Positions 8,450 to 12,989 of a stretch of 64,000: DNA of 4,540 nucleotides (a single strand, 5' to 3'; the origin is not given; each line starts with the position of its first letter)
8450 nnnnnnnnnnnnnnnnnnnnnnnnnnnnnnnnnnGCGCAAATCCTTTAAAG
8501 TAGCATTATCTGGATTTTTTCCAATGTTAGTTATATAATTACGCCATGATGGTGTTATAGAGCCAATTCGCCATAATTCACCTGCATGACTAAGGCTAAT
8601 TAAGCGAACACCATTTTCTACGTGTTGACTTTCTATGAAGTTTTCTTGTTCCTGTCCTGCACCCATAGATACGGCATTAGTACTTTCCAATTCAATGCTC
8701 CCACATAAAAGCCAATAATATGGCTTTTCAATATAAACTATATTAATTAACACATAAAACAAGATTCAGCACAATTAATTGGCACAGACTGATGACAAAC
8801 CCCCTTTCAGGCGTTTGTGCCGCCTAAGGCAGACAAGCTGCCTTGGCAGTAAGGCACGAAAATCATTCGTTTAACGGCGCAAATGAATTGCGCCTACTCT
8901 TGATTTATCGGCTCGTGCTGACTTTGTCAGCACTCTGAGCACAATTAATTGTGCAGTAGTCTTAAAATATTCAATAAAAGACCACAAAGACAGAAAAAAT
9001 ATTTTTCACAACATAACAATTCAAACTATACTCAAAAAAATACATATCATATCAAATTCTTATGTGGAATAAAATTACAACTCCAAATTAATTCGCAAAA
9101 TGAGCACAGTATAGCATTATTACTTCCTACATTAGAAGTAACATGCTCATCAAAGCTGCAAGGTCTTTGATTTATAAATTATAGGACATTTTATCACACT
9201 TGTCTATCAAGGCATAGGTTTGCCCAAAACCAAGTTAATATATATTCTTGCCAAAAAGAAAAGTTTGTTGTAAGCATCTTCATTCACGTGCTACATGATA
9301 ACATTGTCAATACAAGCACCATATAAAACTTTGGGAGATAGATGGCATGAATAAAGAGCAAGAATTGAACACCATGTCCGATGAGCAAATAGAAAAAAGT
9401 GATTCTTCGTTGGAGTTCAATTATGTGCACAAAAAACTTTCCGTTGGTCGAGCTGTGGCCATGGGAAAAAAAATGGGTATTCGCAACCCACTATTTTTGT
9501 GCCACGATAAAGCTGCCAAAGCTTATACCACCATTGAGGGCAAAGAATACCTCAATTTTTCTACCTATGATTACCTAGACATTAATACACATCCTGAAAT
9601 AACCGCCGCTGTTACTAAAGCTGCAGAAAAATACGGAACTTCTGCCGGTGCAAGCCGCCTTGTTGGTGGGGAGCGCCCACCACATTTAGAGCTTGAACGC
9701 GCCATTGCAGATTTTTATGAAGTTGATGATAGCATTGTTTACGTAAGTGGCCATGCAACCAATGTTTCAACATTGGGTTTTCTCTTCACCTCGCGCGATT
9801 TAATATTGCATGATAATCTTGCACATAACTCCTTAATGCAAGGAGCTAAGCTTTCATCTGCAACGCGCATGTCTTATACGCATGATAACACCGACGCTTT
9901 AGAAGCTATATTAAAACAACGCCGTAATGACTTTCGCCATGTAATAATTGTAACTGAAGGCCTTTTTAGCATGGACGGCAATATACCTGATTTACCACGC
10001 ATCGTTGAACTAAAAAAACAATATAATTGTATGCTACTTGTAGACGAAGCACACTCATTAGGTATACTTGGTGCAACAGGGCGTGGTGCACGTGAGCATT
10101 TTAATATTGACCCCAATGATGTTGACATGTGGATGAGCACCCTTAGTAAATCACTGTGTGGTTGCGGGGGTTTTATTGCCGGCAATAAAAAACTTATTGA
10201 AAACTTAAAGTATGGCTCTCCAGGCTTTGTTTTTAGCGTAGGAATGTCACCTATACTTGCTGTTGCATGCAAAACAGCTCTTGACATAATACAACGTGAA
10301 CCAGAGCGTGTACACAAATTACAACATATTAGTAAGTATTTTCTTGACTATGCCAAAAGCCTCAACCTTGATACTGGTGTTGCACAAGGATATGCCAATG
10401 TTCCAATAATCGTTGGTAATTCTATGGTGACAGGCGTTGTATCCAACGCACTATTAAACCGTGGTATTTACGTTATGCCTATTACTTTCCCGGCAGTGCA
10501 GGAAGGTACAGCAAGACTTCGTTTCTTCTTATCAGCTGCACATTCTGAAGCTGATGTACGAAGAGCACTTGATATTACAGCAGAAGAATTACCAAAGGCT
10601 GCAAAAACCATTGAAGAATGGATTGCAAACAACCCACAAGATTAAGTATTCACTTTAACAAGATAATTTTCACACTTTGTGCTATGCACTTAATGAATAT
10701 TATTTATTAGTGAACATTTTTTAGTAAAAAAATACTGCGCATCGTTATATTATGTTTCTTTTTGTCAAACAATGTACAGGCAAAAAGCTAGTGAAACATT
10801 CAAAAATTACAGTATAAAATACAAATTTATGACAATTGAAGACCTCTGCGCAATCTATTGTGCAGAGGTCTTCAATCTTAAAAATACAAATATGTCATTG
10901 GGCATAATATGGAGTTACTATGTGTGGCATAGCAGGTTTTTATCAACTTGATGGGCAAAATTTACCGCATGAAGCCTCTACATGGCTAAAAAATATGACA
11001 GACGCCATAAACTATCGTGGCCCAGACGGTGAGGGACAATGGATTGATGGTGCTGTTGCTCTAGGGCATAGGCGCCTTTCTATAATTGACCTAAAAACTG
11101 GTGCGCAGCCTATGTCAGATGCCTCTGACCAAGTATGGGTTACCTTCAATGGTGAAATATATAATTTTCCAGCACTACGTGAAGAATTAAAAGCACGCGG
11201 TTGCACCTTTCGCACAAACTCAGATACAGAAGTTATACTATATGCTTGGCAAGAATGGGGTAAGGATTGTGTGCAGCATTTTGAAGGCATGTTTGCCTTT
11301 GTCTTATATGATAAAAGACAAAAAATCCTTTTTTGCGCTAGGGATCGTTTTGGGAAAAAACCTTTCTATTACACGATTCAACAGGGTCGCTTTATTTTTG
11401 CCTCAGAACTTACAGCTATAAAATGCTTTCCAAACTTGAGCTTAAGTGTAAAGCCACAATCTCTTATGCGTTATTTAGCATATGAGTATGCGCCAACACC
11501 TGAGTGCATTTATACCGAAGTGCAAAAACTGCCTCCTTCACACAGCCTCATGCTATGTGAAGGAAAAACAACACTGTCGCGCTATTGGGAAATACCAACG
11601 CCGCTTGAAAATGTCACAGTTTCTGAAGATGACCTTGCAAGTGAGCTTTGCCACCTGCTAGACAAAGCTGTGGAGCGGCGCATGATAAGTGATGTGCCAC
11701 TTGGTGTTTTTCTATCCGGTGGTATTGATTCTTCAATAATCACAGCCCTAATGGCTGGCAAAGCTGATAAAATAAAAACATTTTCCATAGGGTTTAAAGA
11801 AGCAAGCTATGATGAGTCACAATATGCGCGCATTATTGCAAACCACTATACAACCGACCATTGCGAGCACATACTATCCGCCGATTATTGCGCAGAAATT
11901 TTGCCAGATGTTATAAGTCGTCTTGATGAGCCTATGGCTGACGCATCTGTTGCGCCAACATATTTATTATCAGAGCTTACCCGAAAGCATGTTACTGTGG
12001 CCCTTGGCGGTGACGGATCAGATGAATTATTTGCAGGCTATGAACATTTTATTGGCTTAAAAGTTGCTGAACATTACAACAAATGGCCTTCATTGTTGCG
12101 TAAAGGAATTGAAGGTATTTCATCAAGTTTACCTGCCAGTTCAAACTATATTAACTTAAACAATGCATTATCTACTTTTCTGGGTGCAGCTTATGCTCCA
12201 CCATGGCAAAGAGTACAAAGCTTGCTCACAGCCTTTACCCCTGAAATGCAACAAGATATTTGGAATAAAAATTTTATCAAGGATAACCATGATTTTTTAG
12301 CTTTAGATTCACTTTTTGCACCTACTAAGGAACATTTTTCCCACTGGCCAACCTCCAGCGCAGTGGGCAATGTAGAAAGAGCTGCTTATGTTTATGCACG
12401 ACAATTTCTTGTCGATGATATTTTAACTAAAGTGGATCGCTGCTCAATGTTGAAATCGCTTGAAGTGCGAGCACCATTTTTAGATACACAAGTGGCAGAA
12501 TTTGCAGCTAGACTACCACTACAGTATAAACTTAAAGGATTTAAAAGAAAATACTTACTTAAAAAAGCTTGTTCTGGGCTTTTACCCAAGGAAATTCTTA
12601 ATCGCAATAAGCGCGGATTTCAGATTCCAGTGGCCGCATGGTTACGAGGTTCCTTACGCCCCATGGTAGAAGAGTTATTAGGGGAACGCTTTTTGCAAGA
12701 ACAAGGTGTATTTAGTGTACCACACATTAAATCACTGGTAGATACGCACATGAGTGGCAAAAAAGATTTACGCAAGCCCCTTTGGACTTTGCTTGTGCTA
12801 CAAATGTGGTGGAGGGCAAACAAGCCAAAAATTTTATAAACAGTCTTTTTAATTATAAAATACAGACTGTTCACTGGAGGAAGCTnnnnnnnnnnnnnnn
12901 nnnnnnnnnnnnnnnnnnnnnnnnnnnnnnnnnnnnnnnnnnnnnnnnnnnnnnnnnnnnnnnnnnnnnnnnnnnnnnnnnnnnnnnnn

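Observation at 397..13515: Orphan KS-less acyl/amino-lipid biosynthesis-and-export locus (best candidate for an undescribed system)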

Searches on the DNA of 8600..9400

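Call 42: search_rna_families(source=window, start=8600, end=9400, threshold=evalue, max_evalue=1)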
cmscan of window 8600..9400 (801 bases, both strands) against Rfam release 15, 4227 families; matches with E-value up to 1: 1.
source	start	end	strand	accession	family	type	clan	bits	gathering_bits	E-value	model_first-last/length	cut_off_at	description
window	9097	9201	-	RF02453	ncr952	Gene; sRNA;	-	15.5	100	0.8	1-143/143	no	Bacillus sRNA ncr952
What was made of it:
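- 8763..9346 (.): Shared divergent control region, with two copies of the palindrome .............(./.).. at 8769-8781 and 8939-8954. There is no Rfam match of note (call 42).
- Tried and rejected: Rfam on the control region gave only a chance-level hit (call 42).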

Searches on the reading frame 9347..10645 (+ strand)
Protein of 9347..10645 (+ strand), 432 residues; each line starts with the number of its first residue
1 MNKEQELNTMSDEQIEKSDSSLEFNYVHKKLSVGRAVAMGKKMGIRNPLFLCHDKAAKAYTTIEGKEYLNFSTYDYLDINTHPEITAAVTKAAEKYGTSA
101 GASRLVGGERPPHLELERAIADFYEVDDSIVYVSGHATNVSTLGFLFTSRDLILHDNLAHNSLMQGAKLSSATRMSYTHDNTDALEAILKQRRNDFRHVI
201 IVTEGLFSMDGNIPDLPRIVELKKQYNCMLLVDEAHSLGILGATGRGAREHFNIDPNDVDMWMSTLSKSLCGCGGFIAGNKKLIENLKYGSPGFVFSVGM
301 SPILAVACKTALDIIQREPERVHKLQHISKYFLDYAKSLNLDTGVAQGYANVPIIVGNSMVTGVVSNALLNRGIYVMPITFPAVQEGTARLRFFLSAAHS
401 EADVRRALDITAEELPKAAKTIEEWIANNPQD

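Call 3: search_protein_families(library=pfam, proteins=[window:9347-10645:+], max_evalue=0.01)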
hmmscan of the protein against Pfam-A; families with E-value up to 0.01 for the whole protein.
window:9347-10645:+ (432 aa): 5 families
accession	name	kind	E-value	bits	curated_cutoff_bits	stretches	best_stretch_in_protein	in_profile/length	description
PF00155.27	Aminotran_1_2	-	5e-46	158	19.7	1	67-409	2-359/361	Aminotransferase class I and II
PF01053.26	Cys_Met_Meta_PP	-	1.8e-07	30.5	27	1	111-239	52-179/381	Cys/Met metabolism PLP-dependent enzyme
PF00202.27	Aminotran_3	-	1e-05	24.9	30.5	1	218-335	215-325/403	Aminotransferase class-III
PF01212.27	Beta_elim_lyase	-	2.7e-05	24.1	27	1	106-313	27-215/288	Beta-eliminating lyase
PF00266.25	Aminotran_5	-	0.0067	15.9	21.5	1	116-239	48-181/371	Aminotransferase class-V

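Call 4: search_protein_families(library=ncbifam, proteins=[window:9347-10645:+], max_evalue=0.01)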
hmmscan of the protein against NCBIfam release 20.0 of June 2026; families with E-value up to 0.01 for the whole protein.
window:9347-10645:+ (432 aa): 17 families
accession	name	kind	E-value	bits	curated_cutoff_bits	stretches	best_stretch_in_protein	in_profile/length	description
TIGR00858.1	bioF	equivalog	1.8e-102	342.8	426.45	1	55-408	10-361/365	8-amino-7-oxononanoate synthase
TIGR01825.1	gly_Cac_T_rel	subfamily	3.1e-90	302.6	535.4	1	55-411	22-375/385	BioF/Kbl family PLP-dependent acyltransferase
NF005394.0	PRK06939.1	equivalog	3.6e-90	302.5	460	1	59-411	34-387/397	glycine C-acetyltransferase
NF047600.1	SerpalmtaseCFB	equivalog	4.2e-87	292.4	640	1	27-412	5-386/395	serine palmitoyltransferase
TIGR01822.1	2am3keto_CoA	equivalog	2.9e-76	256.9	493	1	60-410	32-382/393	glycine C-acetyltransferase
NF047599.1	SerpalmtaseBetaP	equivalog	3.2e-70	236.8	500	1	47-412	23-387/394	serine palmitoyltransferase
TIGR01821.1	5aminolev_synth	equivalog_domain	1.2e-65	222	338.55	1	67-405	46-384/402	5-aminolevulinate synthase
NF047603.1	SerpalmtaseAlphaP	equivalog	3.2e-55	187.4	670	1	43-410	21-388/399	serine palmitoyltransferase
NF005526.0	PRK07179.1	equivalog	3.6e-48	164.1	428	1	65-414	53-395/407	alpha-hydroxyketone-type quorum-sensing autoinducer synthase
NF005697.0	PRK07505.1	subfamily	2.7e-41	141.5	342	1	51-409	33-393/405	hypothetical protein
NF004608.1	PRK05937.1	equivalog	3.7e-34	118.1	399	1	70-404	6-337/366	8-amino-7-oxononanoate synthase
TIGR01977.1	am_tr_V_EF2568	hypoth_equivalog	8.9e-06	25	377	1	83-293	14-227/376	cysteine desulfurase family protein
NF004426.0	PRK05769.1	equivalog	0.00021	20.2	552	1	217-337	245-356/441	acetyl ornithine aminotransferase family protein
NF005810.0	PRK07671.1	equivalog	0.0004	19.5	594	0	110-236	49-173/377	bifunctional cystathionine gamma-lyase/homocysteine desulfhydrase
NF006368.0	PRK08593.1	equivalog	0.00047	18.9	570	1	218-319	234-329/448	aspartate aminotransferase family protein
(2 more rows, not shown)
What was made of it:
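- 9347..10645 (+): PLP-dependent alpha-oxoamine synthase (AOS). Scores are TIGR00858 343 bits, KBL 302 and SPT 292, all below their curated cut-offs (call 4).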

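Call 31: search_solved_structures(query=window:9347-10645:+, max_evalue=1e-20, show_alignments=2)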
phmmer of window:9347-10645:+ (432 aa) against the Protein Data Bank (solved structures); distinct sequences matched with E-value up to 1e-20: 50.
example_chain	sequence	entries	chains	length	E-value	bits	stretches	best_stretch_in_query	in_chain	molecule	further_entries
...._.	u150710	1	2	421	3.1e-65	223.7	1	58-410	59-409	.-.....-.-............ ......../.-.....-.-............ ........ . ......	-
7poa_A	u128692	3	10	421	8e-65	222.3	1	58-410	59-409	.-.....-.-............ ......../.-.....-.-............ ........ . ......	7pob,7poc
3a2b_A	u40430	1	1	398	1e-61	212.1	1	61-410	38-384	Serine palmitoyltransferase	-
8guh_A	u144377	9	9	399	1e-61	212.1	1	61-410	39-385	Serine palmitoyltransferase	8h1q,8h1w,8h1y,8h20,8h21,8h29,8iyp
3tqx_A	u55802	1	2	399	2.2e-57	197.8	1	61-410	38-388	2-amino-3-ketobutyrate coenzyme A ligase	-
7v58_A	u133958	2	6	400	6.2e-57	196.3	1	59-411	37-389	2-amino-3-ketobutyrate coenzyme A ligase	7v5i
1fc4_A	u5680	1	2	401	2.5e-56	194.3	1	60-409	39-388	2-AMINO-3-KETOBUTYRATE CONENZYME A LIGASE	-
5jay_A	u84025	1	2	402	1.1e-55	192.2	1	54-406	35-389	8-amino-7-oxononanoate synthase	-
7k0i_B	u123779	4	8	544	2.4e-54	187.8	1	65-408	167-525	Serine palmitoyltransferase 2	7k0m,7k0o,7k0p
6m4n_B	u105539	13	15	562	2.6e-54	187.7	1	65-408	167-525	Serine palmitoyltransferase 2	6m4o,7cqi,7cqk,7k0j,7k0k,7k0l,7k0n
7bxp_A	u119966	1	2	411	2.9e-51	177.7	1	49-411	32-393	2-amino-3-ketobutyrate coenzyme A ligase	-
6onn_A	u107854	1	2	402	3.2e-51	177.5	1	54-406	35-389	8-amino-7-oxononanoate synthase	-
8c80_C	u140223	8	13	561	1.8e-50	175.1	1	49-408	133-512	Serine palmitoyltransferase 2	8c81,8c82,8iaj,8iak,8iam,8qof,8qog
7bxq_A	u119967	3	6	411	2e-50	174.9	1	49-411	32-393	2-amino-3-ketobutyrate coenzyme A ligase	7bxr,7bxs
7u7h_A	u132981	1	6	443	2.2e-50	174.8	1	61-406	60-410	7-keto-8-aminopelargonate synthetase-like enzyme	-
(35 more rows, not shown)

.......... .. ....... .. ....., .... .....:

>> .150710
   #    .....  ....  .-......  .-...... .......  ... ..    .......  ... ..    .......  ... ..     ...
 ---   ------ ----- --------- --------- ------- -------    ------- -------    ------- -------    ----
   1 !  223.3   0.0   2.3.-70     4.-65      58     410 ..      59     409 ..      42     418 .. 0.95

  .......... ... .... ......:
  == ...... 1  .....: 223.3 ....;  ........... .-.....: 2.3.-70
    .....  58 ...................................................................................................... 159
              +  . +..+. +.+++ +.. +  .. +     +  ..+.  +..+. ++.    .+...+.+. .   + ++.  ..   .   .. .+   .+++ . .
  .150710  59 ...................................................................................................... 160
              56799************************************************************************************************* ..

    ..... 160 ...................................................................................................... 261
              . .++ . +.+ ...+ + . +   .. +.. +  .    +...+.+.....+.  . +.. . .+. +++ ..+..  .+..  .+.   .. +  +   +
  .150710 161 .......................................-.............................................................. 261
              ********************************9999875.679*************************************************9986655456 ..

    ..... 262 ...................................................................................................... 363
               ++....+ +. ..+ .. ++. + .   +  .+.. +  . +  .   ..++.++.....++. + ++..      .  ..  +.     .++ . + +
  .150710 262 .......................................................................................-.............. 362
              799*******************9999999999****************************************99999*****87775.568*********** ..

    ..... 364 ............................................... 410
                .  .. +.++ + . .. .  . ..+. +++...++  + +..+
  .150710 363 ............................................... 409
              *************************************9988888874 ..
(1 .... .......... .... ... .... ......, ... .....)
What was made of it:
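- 9347..10645 (+): Catalytic residues are conserved in the alignment to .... (call 31).
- On Alpha-oxoamine synthase superfamily (PLP fold type I): The alignment to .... shows LAHNS, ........, TLSKSL and ARLRF (call 31).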

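Call 74: find_homologous_proteins(query=window:9347-10645:+, max_evalue=1e-20)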
Query window:9347-10645:+ (432 aa): 4637 proteins with E <= 1e-20 among 8000 candidates; the best 120 are listed.
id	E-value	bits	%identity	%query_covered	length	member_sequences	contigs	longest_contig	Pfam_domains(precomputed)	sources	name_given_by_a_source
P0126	4.4e-288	972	100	100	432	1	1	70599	PF00155.28,PF00202.28,PF01053.27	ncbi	-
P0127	2.1e-229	779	79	100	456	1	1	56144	PF00155.28,PF01212.28,PF01053.27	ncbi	-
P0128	1.4e-226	770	78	99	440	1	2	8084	PF00155.28,PF01212.28,PF01053.27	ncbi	-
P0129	1.3e-225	767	77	100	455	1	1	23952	PF00155.28,PF01212.28,PF01053.27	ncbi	-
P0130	6.8e-217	738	76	98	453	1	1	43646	PF00155.28,PF01212.28,PF01053.27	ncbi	-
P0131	1.2e-216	737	75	98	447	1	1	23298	PF00155.28,PF01212.28,PF01053.27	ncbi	-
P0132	1.7e-216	737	76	99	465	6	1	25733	PF00155.28,PF01212.28,PF01053.27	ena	-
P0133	3.7e-216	736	75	98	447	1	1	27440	PF00155.28,PF01212.28,PF01053.27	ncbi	-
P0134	2.9e-215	733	76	97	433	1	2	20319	PF00155.28,PF01212.28,PF01053.27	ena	-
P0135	2.3e-214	730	75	98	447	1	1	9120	PF00155.28,PF01212.28,PF01053.27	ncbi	-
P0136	2.4e-214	730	78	95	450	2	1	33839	PF00155.28,PF01212.28,PF01053.27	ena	-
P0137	3.3e-214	729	75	98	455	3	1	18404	PF00155.28,PF01212.28,PF01053.27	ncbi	-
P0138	3.7e-214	729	75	98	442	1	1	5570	PF00155.28,PF01212.28,PF01053.27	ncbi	-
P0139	3.4e-213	726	74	100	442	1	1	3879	PF00155.28,PF01212.28,PF01053.27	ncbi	-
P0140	1.6e-212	724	75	97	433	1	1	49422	PF00155.28,PF01212.28,PF01053.27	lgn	-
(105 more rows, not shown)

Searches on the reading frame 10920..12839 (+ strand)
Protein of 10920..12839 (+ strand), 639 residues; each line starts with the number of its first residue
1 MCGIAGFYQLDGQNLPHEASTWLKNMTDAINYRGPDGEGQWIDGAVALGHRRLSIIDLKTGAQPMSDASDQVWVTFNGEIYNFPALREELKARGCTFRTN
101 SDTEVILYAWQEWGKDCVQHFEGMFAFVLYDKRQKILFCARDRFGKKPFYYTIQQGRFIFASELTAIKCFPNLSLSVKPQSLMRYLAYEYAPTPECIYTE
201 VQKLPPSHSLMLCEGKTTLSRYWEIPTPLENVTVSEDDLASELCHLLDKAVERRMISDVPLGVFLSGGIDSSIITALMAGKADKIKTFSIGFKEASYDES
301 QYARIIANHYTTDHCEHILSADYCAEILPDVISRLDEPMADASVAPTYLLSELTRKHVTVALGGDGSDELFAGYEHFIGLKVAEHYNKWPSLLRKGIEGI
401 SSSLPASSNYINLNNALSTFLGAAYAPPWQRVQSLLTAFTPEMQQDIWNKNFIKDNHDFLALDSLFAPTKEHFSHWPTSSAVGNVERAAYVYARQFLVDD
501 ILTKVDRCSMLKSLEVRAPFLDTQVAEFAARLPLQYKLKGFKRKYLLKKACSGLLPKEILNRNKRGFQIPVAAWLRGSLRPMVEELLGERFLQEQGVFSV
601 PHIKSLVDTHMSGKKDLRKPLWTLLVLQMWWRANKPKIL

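Call 3: search_protein_families(library=pfam, proteins=[window:10920-12839:+], max_evalue=0.01)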
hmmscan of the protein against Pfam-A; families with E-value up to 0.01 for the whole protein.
window:10920-12839:+ (639 aa): 5 families
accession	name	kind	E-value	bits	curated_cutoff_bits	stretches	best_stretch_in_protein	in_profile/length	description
PF00733.27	Asn_synthase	-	2.2e-101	340.5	21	1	244-631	3-353/354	Asparagine synthase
PF13537.11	GATase_7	-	2.7e-48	163.5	25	1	50-168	1-122/123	Glutamine amidotransferase domain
PF13522.11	GATase_6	-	3.9e-47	160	27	1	35-163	1-130/130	Glutamine amidotransferase domain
PF12481.13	DUF3700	-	9.7e-09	35.5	27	1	69-177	74-186/228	Aluminium induced protein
PF06508.19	QueC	-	0.00043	20.3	22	1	263-329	4-68/210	Queuosine biosynthesis protein QueC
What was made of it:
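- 10920..12839 (+): Glutamine-dependent AsnB-type amidotransferase. Asn_synthase 340 bits plus GATase_7 (call 3).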

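Call 4: search_protein_families(library=ncbifam, proteins=[window:10920-12839:+], max_evalue=0.01)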
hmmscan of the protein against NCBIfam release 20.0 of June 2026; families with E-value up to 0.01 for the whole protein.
window:10920-12839:+ (639 aa): 11 families
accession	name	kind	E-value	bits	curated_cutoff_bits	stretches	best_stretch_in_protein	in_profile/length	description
TIGR03108.1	eps_aminotran_1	hypoth_equivalog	9.7e-188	625.7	816.9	1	1-630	1-624/628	XrtA/PEP-CTERM system amidotransferase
TIGR01536.1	asn_synth_AEB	equivalog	2.1e-160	535.1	267.1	1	2-567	1-517/517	asparagine synthase (glutamine-hydrolyzing)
TIGR03104.1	trio_amidotrans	equivalog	4.9e-131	437.8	570.1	2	1-384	1-390/589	N-acetylglutaminylglutamine amidotransferase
NF006949.0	PRK09431.1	equivalog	6.9e-95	318.6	499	3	1-168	1-166/554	asparagine synthase B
NF033535.1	lass_lactam_cya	exception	3.5e-86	290.2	525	2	1-422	1-424/668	lasso peptide isopeptide bond-forming cyclase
NF033561.1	macrolact_Ik_Al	subfamily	1.4e-22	80.1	300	2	107-372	65-332/561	albusnodin/ikarugamycin family macrolactam cyclase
TIGR01134.1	purF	equivalog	2.3e-11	43.7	350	1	42-182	62-214/432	amidophosphoribosyltransferase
NF001484.0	PRK00331.1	subfamily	8.6e-11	40.9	381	1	42-168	63-199/601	isomerizing glutamine--fructose-6-phosphate transaminase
TIGR01135.1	glmS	equivalog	4.6e-10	38.6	418.05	1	43-167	63-197/607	glutamine--fructose-6-phosphate transaminase (isomerizing)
TIGR00552.1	nadE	equivalog_domain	0.0011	18.3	63.65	1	239-304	5-71/251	NAD(+) synthase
TIGR00364.1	TIGR00364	equivalog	0.0036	16.9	150.3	0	263-322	3-60/201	7-cyano-7-deazaguanine synthase QueC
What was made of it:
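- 10920..12839 (+): Its nearest model is TIGR03108, the XrtA/PEP-CTERM amidotransferase (626 bits against a cut-off of 817, call 4).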

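Call 32: search_solved_structures(query=window:10920-12839:+, max_evalue=1e-10)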
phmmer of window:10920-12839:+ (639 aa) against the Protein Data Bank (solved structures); distinct sequences matched with E-value up to 1e-10: 5.
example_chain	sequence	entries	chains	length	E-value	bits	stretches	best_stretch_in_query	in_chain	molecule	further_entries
7ylz_A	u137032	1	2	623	9.4e-68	232.2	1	1-375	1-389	hydroxyamidotransferase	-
1ct9_A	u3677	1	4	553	1.6e-41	145.5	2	28-167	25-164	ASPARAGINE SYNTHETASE B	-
6gq3_A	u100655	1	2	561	3.3e-36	127.9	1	30-377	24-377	Asparagine synthetase [glutamine-hydrolyzing]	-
8sue_A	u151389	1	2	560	3.6e-36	127.8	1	30-377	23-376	Asparagine synthetase [glutamine-hydrolyzing]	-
9b6c_A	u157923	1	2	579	2.1e-35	125.3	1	30-377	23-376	Asparagine synthetase [glutamine-hydrolyzing]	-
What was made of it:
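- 10920..12839 (+): The best PDB match is 7ylz, a hydroxyamidotransferase (call 32).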
